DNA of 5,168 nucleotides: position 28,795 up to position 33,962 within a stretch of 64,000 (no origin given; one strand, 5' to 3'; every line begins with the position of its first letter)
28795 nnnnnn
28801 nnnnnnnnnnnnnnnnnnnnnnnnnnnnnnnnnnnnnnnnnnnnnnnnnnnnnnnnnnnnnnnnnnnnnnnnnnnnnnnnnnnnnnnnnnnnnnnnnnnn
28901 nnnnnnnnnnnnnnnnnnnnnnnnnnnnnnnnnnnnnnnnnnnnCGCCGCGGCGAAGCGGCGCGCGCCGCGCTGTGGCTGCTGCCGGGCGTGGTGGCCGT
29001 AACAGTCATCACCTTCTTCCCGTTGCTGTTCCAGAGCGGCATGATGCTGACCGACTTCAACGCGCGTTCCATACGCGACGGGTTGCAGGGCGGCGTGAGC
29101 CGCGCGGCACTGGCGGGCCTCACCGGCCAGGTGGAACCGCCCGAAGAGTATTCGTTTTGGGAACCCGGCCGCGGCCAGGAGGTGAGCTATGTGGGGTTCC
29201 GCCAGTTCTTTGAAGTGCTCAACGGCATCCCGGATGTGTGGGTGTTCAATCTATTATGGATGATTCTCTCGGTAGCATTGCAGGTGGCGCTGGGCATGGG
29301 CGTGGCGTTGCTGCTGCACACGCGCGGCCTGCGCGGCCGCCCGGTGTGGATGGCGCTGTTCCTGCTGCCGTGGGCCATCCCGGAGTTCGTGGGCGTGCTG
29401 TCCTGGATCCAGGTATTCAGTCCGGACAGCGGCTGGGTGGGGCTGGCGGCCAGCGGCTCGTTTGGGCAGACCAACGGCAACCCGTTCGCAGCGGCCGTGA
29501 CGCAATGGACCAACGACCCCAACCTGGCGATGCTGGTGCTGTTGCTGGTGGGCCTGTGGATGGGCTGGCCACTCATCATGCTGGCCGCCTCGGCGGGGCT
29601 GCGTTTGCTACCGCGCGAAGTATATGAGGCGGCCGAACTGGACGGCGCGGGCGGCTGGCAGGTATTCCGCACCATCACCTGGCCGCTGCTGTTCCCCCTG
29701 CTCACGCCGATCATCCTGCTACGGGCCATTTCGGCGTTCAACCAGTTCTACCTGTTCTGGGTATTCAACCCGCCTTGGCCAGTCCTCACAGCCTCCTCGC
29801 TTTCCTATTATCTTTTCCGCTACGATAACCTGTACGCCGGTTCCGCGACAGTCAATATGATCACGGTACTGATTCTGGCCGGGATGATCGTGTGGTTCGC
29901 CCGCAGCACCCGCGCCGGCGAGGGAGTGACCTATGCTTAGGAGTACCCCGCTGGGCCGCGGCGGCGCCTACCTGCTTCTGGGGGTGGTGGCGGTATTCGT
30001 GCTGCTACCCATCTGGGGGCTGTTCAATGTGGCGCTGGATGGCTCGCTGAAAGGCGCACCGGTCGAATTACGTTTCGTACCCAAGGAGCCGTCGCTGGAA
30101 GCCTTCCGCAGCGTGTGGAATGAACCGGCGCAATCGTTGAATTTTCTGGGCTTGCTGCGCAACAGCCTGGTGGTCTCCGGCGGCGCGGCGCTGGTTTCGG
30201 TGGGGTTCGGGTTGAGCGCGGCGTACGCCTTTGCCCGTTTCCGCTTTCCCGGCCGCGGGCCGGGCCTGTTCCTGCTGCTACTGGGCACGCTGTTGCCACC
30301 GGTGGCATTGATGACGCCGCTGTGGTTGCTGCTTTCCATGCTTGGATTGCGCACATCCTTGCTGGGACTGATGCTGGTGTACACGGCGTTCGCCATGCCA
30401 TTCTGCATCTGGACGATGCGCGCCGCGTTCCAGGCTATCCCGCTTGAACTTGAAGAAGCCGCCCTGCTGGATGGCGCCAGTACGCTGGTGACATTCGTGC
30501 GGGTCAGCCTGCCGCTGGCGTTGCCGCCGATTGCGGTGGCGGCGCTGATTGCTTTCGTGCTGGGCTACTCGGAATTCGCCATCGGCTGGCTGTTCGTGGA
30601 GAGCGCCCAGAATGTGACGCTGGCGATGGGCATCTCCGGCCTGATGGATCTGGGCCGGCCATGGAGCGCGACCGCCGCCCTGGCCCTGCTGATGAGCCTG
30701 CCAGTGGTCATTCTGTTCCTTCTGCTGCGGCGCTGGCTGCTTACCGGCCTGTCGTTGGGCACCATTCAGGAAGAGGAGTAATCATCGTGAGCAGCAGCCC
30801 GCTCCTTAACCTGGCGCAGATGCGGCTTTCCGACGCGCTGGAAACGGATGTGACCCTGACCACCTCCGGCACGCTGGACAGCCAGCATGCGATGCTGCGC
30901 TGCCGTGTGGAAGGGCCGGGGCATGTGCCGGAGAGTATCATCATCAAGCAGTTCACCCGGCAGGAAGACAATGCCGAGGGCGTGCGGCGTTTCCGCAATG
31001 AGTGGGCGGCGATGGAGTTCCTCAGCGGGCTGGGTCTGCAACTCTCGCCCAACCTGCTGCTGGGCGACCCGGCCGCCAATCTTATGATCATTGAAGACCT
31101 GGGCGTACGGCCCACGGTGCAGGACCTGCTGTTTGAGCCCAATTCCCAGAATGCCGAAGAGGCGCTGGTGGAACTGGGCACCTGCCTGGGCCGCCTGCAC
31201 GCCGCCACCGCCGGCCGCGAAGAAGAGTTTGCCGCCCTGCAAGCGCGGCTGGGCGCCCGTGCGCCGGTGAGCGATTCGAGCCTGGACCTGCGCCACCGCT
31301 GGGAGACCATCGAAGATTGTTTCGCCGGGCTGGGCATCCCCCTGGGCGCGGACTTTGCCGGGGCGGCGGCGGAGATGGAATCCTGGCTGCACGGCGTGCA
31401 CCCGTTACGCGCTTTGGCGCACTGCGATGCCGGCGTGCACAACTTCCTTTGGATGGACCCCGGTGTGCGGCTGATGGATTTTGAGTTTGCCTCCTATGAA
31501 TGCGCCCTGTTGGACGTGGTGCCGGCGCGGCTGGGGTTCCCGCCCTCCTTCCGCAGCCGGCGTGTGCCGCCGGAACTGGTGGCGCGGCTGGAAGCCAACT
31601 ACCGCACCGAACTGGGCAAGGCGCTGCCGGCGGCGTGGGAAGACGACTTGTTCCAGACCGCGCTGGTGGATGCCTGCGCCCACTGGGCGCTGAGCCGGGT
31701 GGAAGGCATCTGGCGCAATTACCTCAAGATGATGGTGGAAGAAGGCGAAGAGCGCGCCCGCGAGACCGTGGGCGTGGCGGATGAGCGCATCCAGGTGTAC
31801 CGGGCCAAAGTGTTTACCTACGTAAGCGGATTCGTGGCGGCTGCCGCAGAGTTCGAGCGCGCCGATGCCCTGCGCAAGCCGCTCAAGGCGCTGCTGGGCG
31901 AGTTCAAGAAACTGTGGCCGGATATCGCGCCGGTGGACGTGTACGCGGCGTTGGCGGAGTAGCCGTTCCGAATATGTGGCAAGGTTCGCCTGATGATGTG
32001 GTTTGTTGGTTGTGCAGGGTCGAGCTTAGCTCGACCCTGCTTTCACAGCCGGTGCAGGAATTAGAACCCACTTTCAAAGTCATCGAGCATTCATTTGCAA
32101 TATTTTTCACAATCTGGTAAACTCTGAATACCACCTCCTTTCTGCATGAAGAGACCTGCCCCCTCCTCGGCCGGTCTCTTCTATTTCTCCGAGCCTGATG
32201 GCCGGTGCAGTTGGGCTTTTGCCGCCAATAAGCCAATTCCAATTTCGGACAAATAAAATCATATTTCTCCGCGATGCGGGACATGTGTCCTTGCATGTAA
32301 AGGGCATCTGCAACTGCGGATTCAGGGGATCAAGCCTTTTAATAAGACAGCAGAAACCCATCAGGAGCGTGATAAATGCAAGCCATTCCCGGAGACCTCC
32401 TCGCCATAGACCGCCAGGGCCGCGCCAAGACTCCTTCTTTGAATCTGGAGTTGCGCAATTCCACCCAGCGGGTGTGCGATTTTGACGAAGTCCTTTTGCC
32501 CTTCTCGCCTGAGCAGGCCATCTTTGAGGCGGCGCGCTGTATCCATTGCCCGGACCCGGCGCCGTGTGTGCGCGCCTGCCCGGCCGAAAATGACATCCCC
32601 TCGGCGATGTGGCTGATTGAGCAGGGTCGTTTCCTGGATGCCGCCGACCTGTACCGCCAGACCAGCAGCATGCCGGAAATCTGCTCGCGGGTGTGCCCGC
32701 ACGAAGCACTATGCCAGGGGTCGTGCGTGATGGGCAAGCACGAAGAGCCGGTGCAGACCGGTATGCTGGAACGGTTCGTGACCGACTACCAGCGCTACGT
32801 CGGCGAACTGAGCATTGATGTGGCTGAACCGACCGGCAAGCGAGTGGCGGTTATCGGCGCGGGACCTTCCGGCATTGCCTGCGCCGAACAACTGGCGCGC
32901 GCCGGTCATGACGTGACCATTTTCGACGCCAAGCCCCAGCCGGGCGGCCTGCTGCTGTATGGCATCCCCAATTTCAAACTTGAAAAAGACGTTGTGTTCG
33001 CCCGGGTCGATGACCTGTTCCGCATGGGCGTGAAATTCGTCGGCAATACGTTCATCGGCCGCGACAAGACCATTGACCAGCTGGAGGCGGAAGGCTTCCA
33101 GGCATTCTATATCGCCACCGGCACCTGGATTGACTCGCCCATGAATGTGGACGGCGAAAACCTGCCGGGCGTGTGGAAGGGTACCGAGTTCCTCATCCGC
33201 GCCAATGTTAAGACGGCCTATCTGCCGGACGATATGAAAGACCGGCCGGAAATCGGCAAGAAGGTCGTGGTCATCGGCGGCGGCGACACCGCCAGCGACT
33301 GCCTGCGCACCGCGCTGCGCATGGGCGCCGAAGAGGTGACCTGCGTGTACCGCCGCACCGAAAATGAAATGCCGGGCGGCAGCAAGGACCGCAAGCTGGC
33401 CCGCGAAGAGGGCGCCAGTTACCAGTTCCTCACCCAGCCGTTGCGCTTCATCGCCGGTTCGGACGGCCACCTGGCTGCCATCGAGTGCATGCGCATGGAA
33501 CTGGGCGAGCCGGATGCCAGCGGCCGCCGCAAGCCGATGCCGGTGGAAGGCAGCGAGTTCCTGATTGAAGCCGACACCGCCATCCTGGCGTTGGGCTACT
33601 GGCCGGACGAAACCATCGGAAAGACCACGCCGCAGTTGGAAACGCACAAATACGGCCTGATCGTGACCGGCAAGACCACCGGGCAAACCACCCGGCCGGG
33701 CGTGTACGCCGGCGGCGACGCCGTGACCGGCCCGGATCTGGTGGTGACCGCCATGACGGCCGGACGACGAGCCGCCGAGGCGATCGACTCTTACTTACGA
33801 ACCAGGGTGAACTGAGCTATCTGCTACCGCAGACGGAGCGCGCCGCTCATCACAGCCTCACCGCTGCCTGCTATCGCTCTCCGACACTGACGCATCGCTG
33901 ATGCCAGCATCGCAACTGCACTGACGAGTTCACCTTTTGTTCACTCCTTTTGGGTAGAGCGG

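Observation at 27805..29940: Single ORF fusing a GT-C (ArnT/PMT-like) glycosyltransferase membrane domain to a complete MalF-type ABC importer permease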

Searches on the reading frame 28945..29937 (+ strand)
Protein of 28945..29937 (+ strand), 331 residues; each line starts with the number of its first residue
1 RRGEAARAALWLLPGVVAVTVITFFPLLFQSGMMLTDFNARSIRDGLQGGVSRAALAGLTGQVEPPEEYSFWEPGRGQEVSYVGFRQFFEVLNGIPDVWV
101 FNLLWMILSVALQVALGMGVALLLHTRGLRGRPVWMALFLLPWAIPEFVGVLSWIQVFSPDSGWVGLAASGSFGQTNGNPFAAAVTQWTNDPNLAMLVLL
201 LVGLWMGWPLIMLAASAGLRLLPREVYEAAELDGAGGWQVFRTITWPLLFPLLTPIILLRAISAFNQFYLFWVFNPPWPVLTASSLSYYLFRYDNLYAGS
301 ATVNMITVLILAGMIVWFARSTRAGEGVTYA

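Call 3: search_protein_families(library=pfam, proteins=[window:28945-29937:+], max_evalue=1)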
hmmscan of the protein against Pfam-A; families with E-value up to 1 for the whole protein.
window:28945-29937:+ (331 aa): 1 family
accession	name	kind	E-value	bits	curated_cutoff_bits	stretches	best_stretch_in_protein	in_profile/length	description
PF00528.27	BPD_transp_1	-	4.5e-12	46.5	26.4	1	116-314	4-172/184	Binding-protein-dependent transport system inner membrane component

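Call 4: search_protein_families(library=ncbifam, proteins=[window:28945-29937:+], max_evalue=1)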
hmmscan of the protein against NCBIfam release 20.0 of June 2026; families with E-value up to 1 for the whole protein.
window:28945-29937:+ (331 aa): 21 families
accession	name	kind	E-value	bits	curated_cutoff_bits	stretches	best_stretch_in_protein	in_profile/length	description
NF008232.0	PRK10999.1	equivalog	3.5e-28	98.6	392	1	97-272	285-451/520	maltose ABC transporter permease MalF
NF040931.1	ABC_arch_GlcT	equivalog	2.7e-09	37.1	360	1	80-319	34-268/278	glucose ABC transporter permease GlcT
NF007852.0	PRK10561.1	equivalog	3.1e-09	37.1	335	1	81-309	52-275/295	sn-glycerol-3-phosphate ABC transporter permease UgpA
NF040932.1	ABC_arch_GlcU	equivalog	1e-08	35.1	340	1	210-315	147-253/272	glucose ABC transporter permease GlcU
TIGR01581.1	Mo_ABC_porter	hypoth_equivalog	3.4e-08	33.3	210.3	1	104-264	28-174/225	ABC transporter permease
TIGR00969.1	3a0106s02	subfamily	1.3e-07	31.4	240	1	102-316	66-262/272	sulfate ABC transporter permease subunit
TIGR02141.1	modB_ABC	equivalog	1.3e-06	28.2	182.6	1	106-280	7-164/208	molybdate ABC transporter permease subunit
TIGR02140.1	permease_CysW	equivalog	2.4e-05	23.9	329.1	1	84-261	32-195/261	sulfate ABC transporter permease subunit CysW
NF008231.0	PRK10998.1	equivalog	3.2e-05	23.6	261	1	222-269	184-231/296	maltose ABC transporter permease MalG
TIGR02139.1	permease_CysT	equivalog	0.00021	21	246.1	1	101-268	54-207/265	sulfate ABC transporter permease subunit CysT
NF008208.0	PRK10971.1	equivalog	0.0016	18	415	1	80-288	39-234/277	sulfate/thiosulfate ABC transporter permease CysT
TIGR03262.1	PhnU2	equivalog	0.01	14.5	593.25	1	81-249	36-186/546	putative 2-aminoethylphosphonate ABC transporter permease subunit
NF007047.0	PRK09500.1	equivalog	0.023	14.3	326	1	194-258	126-190/257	spermidine/putrescine ABC transporter permease PotC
NF008620.0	PRK11602.1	equivalog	0.027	13.7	442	1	98-263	66-216/291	sulfate/thiosulfate ABC transporter permease CysW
NF006952.0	PRK09433.1-3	equivalog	0.039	12.8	679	1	96-270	55-215/534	thiamine/thiamine pyrophosphate ABC transporter permease ThiP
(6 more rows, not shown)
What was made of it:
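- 28972..29937 (+): MalF-type (CUT1 family) ABC importer permease core, 6 helices, aa 390-711. NCBIfam MalF E 3e-27, but below the equivalog cut-off (call 4).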

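Call 39: search_solved_structures(query=window:28945-29937:+, max_evalue=0.001, show_alignments=2)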
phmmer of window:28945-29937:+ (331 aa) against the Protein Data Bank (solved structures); distinct sequences matched with E-value up to 0.001: 6.
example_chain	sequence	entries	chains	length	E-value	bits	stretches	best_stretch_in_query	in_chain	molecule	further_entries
2r6g_F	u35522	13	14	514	2.7e-26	95.8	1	97-275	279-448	Maltose transport system permease protein malF | Maltose transporter subunit; membrane component of ABC superfamily | Maltose/maltodextrin transport system perm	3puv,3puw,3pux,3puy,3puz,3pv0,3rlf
9nxc_H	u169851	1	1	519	2.8e-26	95.8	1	97-275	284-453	Maltose/maltodextrin transport system permease protein MalF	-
3fh6_F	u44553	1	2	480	6.2e-26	94.6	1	97-275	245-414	Maltose transport system permease protein malF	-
7cad_A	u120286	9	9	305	1.4e-14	57.2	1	79-311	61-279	ABC sugar transporter, permease component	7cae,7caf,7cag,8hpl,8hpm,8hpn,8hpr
8ja7_A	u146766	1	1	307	7.3e-13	51.6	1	103-311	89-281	Trehalose transport system permease protein SugA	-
4tqu_M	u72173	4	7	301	6.1e-05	25.6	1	216-320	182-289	AlgM1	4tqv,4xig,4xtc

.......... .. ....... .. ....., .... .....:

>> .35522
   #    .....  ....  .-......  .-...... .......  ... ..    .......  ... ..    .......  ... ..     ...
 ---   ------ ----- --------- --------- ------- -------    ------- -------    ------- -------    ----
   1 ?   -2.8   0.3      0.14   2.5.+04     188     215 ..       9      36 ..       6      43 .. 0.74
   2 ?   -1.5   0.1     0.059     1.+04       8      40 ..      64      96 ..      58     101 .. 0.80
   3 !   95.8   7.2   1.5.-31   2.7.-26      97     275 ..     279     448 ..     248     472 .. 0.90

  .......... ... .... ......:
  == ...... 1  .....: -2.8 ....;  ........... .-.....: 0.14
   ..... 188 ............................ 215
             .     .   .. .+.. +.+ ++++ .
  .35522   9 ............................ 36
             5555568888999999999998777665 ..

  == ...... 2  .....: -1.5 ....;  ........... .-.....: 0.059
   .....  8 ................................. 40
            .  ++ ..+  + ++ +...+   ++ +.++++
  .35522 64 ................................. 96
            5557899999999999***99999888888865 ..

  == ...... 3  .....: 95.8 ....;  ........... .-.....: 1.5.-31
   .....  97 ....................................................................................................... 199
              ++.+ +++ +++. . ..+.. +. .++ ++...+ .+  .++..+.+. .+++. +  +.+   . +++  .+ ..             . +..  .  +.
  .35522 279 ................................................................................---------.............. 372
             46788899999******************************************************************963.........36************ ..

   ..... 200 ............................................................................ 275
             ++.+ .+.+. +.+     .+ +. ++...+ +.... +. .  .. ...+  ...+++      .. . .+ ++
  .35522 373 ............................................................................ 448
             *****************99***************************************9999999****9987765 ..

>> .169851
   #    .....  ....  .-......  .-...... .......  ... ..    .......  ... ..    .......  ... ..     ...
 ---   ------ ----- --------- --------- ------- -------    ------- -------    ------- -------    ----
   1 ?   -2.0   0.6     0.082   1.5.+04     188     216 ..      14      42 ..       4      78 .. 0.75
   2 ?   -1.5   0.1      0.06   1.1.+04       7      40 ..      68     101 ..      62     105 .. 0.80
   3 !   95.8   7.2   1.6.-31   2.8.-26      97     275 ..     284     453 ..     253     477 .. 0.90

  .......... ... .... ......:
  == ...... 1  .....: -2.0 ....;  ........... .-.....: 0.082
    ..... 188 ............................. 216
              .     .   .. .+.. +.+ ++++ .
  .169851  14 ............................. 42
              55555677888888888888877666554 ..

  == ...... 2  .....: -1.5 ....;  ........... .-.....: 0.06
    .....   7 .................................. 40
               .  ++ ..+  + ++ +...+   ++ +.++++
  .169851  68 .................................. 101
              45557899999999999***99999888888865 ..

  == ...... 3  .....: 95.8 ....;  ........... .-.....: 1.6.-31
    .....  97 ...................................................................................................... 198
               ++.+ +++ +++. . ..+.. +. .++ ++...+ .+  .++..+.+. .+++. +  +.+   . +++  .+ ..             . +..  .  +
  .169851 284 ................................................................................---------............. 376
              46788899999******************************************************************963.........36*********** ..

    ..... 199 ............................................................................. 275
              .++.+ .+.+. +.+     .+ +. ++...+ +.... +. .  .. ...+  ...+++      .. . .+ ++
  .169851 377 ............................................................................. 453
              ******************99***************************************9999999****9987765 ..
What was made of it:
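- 28972..29937 (+): E. coli MalF 2r6g_F E 2.7e-26 (call 39).
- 29626..29697 (+): EAA loop / coupling helix (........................, aa 608-631), the docking site for an ABC ATPase. The loop aligns with the E. coli MalF EAS-MDGAG loop (call 39).
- Checked: Its best solved relative is E. coli MalF (2r6g_F, E 2.7e-26; call 39).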

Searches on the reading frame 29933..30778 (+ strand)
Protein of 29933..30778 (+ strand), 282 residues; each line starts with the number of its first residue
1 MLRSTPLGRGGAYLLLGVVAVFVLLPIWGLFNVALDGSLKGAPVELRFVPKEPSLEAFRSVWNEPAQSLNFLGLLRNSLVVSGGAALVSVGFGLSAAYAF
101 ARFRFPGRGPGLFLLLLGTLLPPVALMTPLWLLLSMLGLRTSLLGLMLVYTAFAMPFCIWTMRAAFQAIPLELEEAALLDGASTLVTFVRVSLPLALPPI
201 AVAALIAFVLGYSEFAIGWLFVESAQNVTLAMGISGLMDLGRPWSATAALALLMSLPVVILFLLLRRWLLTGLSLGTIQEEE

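Call 3: search_protein_families(library=pfam, proteins=[window:29933-30778:+], max_evalue=1)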
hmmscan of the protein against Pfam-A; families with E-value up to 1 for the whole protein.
window:29933-30778:+ (282 aa): 1 family
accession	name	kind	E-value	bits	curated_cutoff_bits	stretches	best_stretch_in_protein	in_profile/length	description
PF00528.27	BPD_transp_1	-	1.1e-13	51.8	26.4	1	90-269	2-178/184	Binding-protein-dependent transport system inner membrane component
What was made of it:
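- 29933..30781 (+): Partner MalG-type permease gene. It overlaps the stop codon of the fused gene by 8 nt. PF00528 at 51.8 bits (call 3).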

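Call 38: search_protein_families(library=ncbifam, proteins=[window:29933-30778:+], max_evalue=0.01)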
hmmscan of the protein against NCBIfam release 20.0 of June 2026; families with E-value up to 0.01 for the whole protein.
window:29933-30778:+ (282 aa): 24 families
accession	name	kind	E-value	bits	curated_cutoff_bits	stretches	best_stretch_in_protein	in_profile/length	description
NF008231.0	PRK10998.1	equivalog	9.4e-31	107.5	261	1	71-279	81-295/296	maltose ABC transporter permease MalG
NF040932.1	ABC_arch_GlcU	equivalog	1.1e-23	84.3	340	1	13-274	6-265/272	glucose ABC transporter permease GlcU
NF008210.0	PRK10973.1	equivalog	1.3e-22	80.8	297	1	14-273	16-276/281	sn-glycerol-3-phosphate ABC transporter permease UgpE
NF007047.0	PRK09500.1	equivalog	8.7e-15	55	326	1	71-264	56-250/257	spermidine/putrescine ABC transporter permease PotC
TIGR02141.1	modB_ABC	equivalog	1.1e-12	48.1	182.6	1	78-263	3-201/208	molybdate ABC transporter permease subunit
NF006939.0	PRK09421.1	equivalog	2.2e-12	46.9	262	1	75-269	12-220/230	molybdate ABC transporter permease subunit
TIGR01581.1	Mo_ABC_porter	hypoth_equivalog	1.2e-11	44.5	210.3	1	75-257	23-219/225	ABC transporter permease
NF040839.1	tungstate_WtpB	equivalog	9.3e-11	41.8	340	1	72-245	43-226/251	tungstate ABC transporter permease WtpB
NF011624.0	PRK15050.1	equivalog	1.4e-09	37.5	247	1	141-267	159-284/297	2-aminoethylphosphonate ABC transporter permease subunit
TIGR00969.1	3a0106s02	subfamily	1.2e-08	34.7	240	1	71-263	59-265/272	sulfate ABC transporter permease subunit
TIGR03226.1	PhnU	equivalog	4.1e-08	33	283.45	1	137-267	173-302/311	2-aminoethylphosphonate ABC transporter permease subunit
TIGR03262.1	PhnU2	equivalog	8.3e-08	31.3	593.25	1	20-264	15-252/546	putative 2-aminoethylphosphonate ABC transporter permease subunit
TIGR02139.1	permease_CysT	equivalog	1.1e-07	31.8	246.1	1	70-235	47-221/265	sulfate ABC transporter permease subunit CysT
NF043073.1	MMSYN1_0195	equivalog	1.4e-06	26.8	1250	1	130-222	114-206/1021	spermidine/putrescine ABC transporter permease/substrate-binding protein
NF008232.0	PRK10999.1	equivalog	1.5e-06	27.3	392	1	146-240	378-472/520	maltose ABC transporter permease MalF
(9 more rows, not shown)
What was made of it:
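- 29933..30781 (+): NCBIfam MalG E 9e-31 (call 38).
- On CUT1 ABC importer permease, MalF type (Pfam PF00528; TC 3.A.1.1): 29933-30781 overlaps the stop codon of the fused gene; NCBIfam MalG E 9e-31 (call 38).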

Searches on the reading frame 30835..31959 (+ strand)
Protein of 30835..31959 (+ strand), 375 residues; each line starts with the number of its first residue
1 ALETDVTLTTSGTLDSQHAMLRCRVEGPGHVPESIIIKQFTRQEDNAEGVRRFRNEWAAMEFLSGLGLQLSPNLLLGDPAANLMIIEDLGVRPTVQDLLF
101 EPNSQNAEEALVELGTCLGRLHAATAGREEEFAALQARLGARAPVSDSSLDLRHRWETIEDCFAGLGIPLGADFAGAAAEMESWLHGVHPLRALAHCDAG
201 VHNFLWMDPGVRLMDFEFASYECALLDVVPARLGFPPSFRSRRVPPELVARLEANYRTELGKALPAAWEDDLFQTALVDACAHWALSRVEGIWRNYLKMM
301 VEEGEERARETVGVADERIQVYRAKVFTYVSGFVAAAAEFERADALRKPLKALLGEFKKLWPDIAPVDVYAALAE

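Call 3: search_protein_families(library=pfam, proteins=[window:30835-31959:+], max_evalue=1)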
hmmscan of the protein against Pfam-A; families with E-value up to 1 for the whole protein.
window:30835-31959:+ (375 aa): 1 family
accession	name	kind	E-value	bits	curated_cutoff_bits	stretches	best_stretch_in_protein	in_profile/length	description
PF01633.27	Choline_kinase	-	0.003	17.4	29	1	178-227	148-199/300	Choline/ethanolamine kinase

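Call 37: search_protein_families(library=pfam, proteins=[window:30835-31959:+], max_evalue=0.001)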
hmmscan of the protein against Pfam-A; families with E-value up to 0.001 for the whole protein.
window:30835-31959:+ (375 aa): 0 families

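Call 38: search_protein_families(library=ncbifam, proteins=[window:30835-31959:+], max_evalue=0.01)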
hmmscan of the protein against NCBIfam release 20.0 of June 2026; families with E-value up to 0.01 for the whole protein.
window:30835-31959:+ (375 aa): 1 family
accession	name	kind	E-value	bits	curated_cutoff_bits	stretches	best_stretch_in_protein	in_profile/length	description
NF038156.1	lant_syn_V_LxmK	equivalog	6e-05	22.3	315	1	34-133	40-135/347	class V lanthionine synthetase subunit LxmK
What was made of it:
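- Tried and rejected: It has only weak choline-kinase and LxmK similarity (calls 3, 38).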

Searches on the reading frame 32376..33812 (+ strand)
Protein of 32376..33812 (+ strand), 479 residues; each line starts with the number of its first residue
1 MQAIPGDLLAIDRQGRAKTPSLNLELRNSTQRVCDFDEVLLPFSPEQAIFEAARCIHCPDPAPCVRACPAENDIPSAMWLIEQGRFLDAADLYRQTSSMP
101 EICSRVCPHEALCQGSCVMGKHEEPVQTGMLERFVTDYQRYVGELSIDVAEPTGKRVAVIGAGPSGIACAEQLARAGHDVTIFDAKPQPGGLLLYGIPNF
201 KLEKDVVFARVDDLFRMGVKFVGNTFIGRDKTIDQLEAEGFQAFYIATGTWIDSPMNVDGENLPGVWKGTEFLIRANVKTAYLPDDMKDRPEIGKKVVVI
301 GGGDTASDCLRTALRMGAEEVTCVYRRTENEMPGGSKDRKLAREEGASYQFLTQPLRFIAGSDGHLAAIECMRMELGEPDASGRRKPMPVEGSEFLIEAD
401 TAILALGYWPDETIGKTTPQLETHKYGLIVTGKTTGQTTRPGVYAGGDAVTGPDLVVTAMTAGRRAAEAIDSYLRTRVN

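Call 37: search_protein_families(library=pfam, proteins=[window:32376-33812:+], max_evalue=0.001)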
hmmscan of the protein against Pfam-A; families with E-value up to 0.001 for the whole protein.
window:32376-33812:+ (479 aa): 16 families
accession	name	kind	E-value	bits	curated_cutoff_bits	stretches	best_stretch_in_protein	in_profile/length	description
PF14691.11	Fer4_20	-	1.5e-32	112.2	25.8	1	34-140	3-109/113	Dihydroprymidine dehydrogenase domain II, 4Fe-4S cluster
PF07992.20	Pyr_redox_2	-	9e-26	91.4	26.1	1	156-463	2-291/291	Pyridine nucleotide-disulphide oxidoreductase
PF00070.33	Pyr_redox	-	1.2e-10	42.2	22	1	156-190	1-35/82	Pyridine nucleotide-disulphide oxidoreductase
PF13738.12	Pyr_redox_3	-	4.7e-10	39.6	30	0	154-185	164-195/305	Pyridine nucleotide-disulphide oxidoreductase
PF13450.12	NAD_binding_8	-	8.9e-10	39.2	21.9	1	159-192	1-34/68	NAD(P)-binding Rossmann-like domain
PF01593.30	Amino_oxidase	-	1.2e-08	35.2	19.8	1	165-192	2-29/443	Flavin containing amine oxidoreductase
PF01266.30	DAO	-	5e-07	30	27.9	1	156-190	1-35/353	FAD dependent oxidoreductase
PF03486.20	HI0933_like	-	1.1e-06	28.7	50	1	156-191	2-37/244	HI0933-like protein Rossmann domain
PF13241.12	NAD_binding_7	-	2.2e-06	28.6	22.1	0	152-186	5-39/104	Putative NAD(P)-binding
PF12831.13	FAD_oxidored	-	3e-06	27.2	27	1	157-193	2-38/416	FAD dependent oxidoreductase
PF01262.27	AlaDh_PNT_C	-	7.7e-06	25.9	23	0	155-187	29-61/214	Alanine dehydrogenase/PNT, C-terminal domain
PF03807.23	F420_oxidored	-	2.1e-05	25.5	21.6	0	156-183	1-29/94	NADP oxidoreductase coenzyme F420-dependent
PF21799.2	MurD-like_N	-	0.00014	22.5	27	0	155-192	1-38/88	Mur ligase MurD-like, N-terminal domain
PF01946.23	Thi4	-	0.00028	20.6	26.2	1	155-196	18-60/235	Thi4 family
PF00890.30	FAD_binding_2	-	0.00041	20.1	20.4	1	157-190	2-35/414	FAD binding domain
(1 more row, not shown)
